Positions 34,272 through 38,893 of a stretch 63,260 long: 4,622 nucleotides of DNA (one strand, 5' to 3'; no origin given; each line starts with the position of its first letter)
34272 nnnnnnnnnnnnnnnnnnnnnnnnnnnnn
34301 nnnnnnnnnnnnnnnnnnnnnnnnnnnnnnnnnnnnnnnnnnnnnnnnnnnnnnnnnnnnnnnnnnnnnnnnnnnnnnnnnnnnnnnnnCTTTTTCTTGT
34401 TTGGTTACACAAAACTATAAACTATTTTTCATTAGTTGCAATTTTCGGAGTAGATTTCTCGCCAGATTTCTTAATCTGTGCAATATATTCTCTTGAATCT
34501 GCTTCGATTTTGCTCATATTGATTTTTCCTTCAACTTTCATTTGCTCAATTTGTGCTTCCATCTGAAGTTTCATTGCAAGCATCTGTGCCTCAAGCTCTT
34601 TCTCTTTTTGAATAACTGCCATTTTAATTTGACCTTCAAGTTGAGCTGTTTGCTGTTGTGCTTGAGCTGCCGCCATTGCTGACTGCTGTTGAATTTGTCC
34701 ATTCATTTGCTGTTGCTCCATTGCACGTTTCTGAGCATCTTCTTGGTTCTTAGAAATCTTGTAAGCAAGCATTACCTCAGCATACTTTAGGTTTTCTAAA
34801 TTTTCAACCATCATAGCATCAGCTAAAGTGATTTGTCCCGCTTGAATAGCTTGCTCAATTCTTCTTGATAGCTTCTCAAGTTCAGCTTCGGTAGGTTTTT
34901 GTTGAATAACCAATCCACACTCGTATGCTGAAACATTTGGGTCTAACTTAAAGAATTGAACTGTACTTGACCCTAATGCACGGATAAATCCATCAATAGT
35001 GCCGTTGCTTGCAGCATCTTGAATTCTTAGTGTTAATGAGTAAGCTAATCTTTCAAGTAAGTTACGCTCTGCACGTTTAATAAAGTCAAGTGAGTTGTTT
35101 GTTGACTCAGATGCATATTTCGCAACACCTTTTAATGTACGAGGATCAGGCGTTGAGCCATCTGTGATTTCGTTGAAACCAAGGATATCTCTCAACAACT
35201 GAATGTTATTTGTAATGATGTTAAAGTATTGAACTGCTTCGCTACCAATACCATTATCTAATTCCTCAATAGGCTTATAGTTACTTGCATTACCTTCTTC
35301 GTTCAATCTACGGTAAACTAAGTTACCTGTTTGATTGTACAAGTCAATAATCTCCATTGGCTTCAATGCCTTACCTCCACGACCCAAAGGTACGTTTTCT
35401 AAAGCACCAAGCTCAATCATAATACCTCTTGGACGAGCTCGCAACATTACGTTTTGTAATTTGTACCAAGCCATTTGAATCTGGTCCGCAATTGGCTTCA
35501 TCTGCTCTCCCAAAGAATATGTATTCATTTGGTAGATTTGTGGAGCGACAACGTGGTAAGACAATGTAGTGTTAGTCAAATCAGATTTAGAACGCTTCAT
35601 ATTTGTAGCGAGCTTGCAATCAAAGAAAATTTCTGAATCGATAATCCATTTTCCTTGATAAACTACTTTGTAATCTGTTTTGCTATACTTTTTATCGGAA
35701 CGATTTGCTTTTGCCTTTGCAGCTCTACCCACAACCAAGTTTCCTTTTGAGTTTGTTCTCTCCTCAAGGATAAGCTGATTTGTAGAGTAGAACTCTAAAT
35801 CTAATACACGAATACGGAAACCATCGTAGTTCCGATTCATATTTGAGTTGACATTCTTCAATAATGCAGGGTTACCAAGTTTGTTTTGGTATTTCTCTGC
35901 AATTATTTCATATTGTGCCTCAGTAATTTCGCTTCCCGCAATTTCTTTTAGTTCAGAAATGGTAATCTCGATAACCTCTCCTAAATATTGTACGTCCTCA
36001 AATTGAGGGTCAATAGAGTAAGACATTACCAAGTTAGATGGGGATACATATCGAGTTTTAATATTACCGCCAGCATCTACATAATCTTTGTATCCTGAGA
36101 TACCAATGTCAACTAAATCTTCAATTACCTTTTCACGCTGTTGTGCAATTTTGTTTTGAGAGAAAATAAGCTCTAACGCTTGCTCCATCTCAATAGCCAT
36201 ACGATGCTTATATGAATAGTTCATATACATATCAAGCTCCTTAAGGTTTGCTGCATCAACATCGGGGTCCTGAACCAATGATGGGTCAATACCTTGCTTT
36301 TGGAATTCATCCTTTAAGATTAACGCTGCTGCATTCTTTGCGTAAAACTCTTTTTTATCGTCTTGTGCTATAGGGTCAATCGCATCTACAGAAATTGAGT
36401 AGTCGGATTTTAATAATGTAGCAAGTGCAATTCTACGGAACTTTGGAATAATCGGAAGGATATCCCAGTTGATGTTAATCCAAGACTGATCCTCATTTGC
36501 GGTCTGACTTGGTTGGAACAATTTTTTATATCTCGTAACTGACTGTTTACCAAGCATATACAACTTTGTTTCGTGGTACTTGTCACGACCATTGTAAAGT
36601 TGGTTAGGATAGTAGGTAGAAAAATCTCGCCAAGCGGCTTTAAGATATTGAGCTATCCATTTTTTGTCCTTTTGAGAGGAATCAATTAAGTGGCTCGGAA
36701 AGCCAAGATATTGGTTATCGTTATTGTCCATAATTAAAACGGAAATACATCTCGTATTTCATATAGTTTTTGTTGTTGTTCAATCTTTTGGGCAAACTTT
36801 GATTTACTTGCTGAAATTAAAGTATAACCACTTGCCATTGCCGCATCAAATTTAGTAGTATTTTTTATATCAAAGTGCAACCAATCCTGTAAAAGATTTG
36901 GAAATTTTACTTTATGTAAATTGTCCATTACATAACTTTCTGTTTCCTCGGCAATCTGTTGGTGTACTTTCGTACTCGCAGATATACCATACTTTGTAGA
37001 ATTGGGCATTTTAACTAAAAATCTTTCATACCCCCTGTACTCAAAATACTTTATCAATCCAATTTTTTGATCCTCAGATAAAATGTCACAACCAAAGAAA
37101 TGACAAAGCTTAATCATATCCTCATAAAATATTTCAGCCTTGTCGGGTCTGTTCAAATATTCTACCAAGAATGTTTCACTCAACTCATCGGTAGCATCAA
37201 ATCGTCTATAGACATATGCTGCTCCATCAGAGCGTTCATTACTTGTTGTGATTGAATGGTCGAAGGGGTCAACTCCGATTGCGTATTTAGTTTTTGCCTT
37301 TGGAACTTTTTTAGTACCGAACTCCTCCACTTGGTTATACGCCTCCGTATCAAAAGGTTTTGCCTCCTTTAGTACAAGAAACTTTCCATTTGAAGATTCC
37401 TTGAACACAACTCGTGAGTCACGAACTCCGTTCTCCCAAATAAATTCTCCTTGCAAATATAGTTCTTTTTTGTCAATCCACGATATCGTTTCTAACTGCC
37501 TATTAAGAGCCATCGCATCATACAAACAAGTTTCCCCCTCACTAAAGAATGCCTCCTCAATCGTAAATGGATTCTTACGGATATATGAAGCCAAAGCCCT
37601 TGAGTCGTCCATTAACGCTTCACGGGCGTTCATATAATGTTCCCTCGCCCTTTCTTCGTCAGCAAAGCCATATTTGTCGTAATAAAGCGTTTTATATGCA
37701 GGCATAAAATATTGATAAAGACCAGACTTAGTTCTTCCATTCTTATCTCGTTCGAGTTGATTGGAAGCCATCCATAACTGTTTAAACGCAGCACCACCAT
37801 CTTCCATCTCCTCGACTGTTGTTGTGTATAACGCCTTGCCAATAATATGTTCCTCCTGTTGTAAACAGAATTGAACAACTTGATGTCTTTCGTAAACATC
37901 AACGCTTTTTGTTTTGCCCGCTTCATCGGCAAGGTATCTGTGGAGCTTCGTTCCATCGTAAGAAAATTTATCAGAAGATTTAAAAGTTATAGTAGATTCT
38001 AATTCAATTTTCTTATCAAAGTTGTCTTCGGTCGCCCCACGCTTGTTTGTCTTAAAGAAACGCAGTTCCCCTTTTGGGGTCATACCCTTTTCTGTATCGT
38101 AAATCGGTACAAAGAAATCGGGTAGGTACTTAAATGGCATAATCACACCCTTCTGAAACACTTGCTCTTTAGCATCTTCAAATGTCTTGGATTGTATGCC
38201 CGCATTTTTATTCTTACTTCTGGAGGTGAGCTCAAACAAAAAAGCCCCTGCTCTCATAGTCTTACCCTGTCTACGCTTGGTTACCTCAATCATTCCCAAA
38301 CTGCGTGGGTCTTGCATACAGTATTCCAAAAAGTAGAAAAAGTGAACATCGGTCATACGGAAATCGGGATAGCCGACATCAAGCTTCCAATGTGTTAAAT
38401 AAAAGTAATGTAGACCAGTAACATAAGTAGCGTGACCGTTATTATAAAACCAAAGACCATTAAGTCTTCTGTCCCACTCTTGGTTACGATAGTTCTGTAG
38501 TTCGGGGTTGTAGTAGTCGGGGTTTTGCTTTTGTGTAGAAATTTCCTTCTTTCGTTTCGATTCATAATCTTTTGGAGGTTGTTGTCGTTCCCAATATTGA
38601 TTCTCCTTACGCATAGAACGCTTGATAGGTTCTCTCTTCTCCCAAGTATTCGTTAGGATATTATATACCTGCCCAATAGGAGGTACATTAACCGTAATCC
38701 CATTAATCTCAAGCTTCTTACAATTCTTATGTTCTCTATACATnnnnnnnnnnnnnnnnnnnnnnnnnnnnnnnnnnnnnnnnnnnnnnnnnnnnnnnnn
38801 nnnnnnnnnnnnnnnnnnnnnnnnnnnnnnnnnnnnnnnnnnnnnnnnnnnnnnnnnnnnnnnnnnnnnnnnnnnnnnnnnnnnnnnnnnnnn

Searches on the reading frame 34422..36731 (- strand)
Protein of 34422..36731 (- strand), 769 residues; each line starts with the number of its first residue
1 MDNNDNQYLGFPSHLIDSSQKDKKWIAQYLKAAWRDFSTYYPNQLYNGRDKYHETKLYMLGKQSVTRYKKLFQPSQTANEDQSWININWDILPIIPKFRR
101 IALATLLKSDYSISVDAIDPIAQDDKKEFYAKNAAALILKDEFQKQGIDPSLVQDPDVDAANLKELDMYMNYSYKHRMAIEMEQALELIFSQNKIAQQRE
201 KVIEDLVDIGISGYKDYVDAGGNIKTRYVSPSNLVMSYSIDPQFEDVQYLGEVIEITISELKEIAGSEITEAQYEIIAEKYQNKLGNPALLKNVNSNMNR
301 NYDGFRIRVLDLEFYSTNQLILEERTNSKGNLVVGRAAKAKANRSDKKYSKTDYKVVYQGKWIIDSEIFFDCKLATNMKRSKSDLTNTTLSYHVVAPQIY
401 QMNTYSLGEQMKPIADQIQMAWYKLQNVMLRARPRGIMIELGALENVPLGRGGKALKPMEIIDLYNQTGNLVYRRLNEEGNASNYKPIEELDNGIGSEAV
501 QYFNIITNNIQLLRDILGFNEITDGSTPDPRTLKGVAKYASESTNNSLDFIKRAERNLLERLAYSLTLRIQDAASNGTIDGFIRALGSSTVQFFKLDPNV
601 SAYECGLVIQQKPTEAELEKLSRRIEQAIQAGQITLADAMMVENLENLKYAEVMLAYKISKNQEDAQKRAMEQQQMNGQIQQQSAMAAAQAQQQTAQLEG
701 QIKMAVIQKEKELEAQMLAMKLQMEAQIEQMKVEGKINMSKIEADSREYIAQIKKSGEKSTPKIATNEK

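Call 10: search_protein_families(library=phrogs, proteins=[window:34422-36731:-], max_evalue=0.001)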
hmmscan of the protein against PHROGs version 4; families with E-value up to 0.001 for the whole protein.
window:34422-36731:- (769 aa): 1 family
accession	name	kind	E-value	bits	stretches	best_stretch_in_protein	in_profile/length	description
phrog_6547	-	head and packaging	1.1e-90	305.9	1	10-759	8-791/827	portal protein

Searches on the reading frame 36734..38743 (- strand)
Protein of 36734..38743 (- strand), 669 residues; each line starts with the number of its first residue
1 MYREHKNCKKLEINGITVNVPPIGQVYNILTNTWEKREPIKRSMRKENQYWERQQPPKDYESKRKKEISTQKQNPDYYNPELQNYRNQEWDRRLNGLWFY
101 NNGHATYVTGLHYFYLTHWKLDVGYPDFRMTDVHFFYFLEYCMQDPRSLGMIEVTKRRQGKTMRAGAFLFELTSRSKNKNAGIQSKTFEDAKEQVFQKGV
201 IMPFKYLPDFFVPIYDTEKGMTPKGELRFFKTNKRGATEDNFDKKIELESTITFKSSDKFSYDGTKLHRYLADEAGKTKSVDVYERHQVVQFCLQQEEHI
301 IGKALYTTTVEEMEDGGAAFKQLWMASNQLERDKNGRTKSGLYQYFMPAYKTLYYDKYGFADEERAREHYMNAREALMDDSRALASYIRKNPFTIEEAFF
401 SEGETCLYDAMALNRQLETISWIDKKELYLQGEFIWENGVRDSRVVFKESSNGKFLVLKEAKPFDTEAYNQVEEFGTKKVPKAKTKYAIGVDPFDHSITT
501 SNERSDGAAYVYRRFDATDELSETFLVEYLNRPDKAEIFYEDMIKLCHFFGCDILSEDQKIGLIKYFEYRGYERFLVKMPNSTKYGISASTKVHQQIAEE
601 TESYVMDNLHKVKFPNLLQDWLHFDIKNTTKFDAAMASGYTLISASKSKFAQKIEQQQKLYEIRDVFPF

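Call 10: search_protein_families(library=phrogs, proteins=[window:36734-38743:-], max_evalue=0.001)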
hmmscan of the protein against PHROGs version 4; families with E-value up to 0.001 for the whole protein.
window:36734-38743:- (669 aa): 1 family
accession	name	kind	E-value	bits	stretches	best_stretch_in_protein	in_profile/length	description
phrog_6681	-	head and packaging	4.7e-87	294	1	44-658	55-735/758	terminase large subunit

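Call 12: search_dna_similar(query=window:36734-38743:-, collection=phages, mode=protein, max_rows=15)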
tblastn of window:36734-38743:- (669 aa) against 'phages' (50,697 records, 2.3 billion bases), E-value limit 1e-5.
Records with a match: 118; places in all: 118; records where one place covers at least 80% of the query: 84.
Best place of each record, by identity: <60% 118.
By first word of the organism name: Flavobacterium 68; uncultured 23; Cellulophaga 15; Bacteriophage 6; Tenacibaculum 2; Caudoviricetes 1; Maribacter 1; Bohxovirus 1; Dulem 1.
By host as written in the record: Flavobacterium sp. BAL314 68; - 31; Cellulophaga sp. HaHa_2_95 4; Tenacibaculum sp. AHE14PA 2; Cellulophaga baltica NN016038 2; Cellulophaga baltica NN016046 2; Cellulophaga baltica #18 2; Cellulophaga baltica #13 2; and 4 more.
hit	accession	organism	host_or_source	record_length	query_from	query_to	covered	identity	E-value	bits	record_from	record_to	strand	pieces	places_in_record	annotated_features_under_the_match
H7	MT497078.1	Flavobacterium phage vB_FspP_elemoE_10-3D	Flavobacterium sp. BAL314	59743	11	656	97%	31.4%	9e-75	268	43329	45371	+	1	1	hypothetical protein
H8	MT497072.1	Flavobacterium phage vB_FspP_elemoE_6-9C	Flavobacterium sp. BAL314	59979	11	656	97%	31.4%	9e-75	268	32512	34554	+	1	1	hypothetical protein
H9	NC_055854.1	Flavobacterium phage vB_FspP_elemoE_6-9C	Flavobacterium sp. BAL314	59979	11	656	97%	31.4%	9e-75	268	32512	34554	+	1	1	terminase large subunit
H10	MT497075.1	Flavobacterium phage vB_FspP_elemoA_1-9A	Flavobacterium sp. BAL314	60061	11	656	97%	31.4%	9e-75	268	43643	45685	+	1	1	hypothetical protein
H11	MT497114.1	Flavobacterium phage vB_FspP_elemoA_7-3A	Flavobacterium sp. BAL314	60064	11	656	97%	31.4%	9e-75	268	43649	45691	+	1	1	hypothetical protein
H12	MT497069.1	Flavobacterium phage vB_FspP_elemoA_15-9B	Flavobacterium sp. BAL314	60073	11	656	97%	31.4%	9e-75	268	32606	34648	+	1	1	hypothetical protein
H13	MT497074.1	Flavobacterium phage vB_FspP_elemoA_1-5B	Flavobacterium sp. BAL314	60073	11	656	97%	31.4%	9e-75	268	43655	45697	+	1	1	hypothetical protein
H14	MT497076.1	Flavobacterium phage vB_FspP_elemoA_1-9B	Flavobacterium sp. BAL314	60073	11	656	97%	31.4%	9e-75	268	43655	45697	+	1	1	hypothetical protein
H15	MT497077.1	Flavobacterium phage vB_FspP_elemoA_1-9C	Flavobacterium sp. BAL314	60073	11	656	97%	31.4%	9e-75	268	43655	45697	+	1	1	hypothetical protein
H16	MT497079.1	Flavobacterium phage vB_FspP_elemoA_10-9A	Flavobacterium sp. BAL314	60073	11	656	97%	31.4%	9e-75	268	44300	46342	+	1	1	hypothetical protein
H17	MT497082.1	Flavobacterium phage vB_FspP_elemoA_11-9B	Flavobacterium sp. BAL314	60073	11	656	97%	31.4%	9e-75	268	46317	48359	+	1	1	hypothetical protein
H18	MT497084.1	Flavobacterium phage vB_FspP_elemoA_12-1B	Flavobacterium sp. BAL314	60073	11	656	97%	31.4%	9e-75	268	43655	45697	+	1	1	hypothetical protein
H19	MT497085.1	Flavobacterium phage vB_FspP_elemoA_12-3A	Flavobacterium sp. BAL314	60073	11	656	97%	31.4%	9e-75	268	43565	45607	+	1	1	hypothetical protein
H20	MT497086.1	Flavobacterium phage vB_FspP_elemoA_12-9A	Flavobacterium sp. BAL314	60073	11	656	97%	31.4%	9e-75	268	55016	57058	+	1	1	hypothetical protein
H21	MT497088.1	Flavobacterium phage vB_FspP_elemoA_13-1E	Flavobacterium sp. BAL314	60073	11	656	97%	31.4%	9e-75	268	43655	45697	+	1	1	hypothetical protein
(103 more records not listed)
